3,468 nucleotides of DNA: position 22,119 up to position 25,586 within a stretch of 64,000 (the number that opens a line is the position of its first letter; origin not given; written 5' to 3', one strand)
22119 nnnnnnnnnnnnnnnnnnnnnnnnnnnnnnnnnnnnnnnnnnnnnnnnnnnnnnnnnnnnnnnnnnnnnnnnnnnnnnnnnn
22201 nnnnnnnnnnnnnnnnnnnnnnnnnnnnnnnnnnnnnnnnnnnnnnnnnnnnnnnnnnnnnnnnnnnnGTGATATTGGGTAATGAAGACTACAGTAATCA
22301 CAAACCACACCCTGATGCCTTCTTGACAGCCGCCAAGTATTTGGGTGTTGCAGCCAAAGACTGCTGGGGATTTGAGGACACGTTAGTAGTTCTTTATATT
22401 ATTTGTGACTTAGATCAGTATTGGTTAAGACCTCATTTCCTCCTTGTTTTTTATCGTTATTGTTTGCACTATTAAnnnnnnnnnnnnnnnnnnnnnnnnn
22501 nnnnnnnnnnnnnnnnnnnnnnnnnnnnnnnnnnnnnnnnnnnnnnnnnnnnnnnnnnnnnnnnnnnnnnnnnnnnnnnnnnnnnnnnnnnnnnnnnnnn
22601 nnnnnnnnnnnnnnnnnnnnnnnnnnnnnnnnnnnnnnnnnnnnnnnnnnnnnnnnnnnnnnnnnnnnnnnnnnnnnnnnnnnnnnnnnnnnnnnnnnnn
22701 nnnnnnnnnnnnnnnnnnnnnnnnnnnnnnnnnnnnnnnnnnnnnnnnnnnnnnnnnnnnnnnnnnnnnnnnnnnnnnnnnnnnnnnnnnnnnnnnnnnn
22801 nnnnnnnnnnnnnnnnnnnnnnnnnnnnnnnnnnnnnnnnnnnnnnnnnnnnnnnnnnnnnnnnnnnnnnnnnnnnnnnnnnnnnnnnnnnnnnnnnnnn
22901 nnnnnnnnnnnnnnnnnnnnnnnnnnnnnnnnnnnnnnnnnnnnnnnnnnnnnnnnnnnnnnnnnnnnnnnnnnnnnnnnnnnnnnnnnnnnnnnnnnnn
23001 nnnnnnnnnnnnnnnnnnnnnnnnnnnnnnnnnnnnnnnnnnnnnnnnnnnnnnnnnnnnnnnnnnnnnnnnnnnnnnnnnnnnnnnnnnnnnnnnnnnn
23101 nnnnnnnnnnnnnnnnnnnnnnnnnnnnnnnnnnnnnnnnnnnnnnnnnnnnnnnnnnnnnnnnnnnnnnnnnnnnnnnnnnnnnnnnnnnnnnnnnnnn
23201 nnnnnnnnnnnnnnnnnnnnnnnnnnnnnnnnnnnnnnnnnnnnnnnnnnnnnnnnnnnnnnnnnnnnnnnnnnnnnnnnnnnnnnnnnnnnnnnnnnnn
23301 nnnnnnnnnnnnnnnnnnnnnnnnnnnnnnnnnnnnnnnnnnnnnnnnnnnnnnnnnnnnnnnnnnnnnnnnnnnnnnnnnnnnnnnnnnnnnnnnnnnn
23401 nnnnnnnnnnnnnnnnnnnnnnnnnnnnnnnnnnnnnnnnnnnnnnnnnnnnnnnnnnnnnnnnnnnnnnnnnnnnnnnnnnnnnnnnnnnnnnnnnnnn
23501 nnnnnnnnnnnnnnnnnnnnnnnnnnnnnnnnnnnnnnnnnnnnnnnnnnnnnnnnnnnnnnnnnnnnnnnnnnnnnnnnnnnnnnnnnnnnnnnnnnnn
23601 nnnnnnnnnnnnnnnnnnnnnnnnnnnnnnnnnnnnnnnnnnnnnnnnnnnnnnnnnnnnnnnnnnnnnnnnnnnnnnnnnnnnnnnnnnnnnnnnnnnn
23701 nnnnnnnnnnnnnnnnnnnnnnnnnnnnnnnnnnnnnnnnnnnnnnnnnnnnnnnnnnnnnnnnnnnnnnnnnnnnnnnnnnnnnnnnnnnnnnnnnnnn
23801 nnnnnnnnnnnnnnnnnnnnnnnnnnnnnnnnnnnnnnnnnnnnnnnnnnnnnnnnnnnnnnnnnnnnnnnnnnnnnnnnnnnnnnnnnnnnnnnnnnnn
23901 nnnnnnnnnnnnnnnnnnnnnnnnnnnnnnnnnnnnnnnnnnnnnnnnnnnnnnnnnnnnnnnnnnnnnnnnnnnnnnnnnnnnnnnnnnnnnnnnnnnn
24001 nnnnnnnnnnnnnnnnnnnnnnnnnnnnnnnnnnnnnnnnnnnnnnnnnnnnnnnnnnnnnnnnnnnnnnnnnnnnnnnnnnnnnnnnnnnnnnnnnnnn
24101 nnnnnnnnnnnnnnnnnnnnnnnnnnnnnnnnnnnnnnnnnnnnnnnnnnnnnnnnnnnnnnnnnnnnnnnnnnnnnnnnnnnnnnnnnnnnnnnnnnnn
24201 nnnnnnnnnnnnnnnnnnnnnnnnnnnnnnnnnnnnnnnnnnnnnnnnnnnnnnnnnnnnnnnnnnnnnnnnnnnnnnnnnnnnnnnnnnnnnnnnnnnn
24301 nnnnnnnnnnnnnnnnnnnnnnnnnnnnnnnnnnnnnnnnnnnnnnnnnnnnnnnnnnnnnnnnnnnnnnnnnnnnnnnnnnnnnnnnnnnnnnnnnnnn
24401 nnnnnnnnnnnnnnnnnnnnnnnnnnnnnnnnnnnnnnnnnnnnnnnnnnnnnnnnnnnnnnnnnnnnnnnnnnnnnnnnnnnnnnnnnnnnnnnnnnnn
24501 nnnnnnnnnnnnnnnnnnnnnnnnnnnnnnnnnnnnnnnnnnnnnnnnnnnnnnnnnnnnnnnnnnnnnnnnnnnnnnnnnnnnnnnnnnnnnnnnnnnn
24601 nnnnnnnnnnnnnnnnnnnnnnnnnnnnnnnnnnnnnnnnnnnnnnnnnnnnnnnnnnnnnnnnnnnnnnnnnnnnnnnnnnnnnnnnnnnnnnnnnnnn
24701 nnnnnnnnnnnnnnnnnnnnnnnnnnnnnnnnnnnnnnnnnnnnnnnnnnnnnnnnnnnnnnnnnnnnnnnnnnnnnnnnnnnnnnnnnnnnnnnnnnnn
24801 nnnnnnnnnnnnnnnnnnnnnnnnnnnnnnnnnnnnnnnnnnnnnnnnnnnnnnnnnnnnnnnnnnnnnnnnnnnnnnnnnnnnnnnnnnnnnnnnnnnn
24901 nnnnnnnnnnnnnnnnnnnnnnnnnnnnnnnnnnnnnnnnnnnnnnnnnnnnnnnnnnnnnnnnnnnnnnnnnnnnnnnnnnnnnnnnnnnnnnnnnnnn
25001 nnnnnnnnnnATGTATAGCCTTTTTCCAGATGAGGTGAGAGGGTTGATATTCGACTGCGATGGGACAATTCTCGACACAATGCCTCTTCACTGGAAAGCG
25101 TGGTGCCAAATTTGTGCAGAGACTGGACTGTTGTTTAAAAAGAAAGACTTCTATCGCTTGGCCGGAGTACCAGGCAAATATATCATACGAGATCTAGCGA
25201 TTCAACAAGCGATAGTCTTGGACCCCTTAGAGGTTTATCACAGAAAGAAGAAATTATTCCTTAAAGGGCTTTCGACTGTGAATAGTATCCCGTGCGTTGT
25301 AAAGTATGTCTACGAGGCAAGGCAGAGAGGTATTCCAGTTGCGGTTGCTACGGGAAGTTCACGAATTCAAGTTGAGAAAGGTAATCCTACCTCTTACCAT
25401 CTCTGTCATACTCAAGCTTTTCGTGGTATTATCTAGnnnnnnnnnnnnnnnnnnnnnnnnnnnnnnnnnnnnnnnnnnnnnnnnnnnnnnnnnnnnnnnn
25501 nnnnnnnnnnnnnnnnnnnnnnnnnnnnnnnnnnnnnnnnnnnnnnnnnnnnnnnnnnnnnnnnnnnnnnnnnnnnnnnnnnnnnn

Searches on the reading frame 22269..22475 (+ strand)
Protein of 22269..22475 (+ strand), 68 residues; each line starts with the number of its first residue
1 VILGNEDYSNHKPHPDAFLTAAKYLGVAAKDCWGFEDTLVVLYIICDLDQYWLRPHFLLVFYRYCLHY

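Call 7: search_protein_families(library=pfam, proteins=[window:22269-22475:+], max_evalue=1)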
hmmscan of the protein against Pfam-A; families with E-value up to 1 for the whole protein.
window:22269-22475:+ (68 aa): 2 families
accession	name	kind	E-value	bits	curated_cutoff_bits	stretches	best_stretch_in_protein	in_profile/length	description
PF13419.12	HAD_2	-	0.00027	21.5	23.8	1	2-38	125-161/178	Haloacid dehalogenase-like hydrolase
PF00702.32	Hydrolase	-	0.0017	19.2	26.4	1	6-39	148-181/191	haloacid dehalogenase-like hydrolase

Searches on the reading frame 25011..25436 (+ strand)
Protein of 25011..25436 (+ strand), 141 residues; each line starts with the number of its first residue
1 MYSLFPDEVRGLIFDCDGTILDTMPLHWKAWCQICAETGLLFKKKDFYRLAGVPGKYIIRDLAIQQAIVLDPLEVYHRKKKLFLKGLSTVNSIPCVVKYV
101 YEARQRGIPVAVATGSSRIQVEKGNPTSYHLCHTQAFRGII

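Call 66: search_protein_families(library=pfam, proteins=[window:25011-25436:+], max_evalue=0.001)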
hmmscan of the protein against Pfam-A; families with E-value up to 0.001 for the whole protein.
window:25011-25436:+ (141 aa): 3 families
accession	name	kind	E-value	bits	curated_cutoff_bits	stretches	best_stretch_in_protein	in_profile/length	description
PF13419.12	HAD_2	-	1.1e-12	48.9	23.8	1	12-123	1-111/178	Haloacid dehalogenase-like hydrolase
PF00702.32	Hydrolase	-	2.4e-10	41.6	26.4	1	10-122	2-129/191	haloacid dehalogenase-like hydrolase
PF12710.13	HAD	-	0.00012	23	27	1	13-122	2-116/189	haloacid dehalogenase-like hydrolase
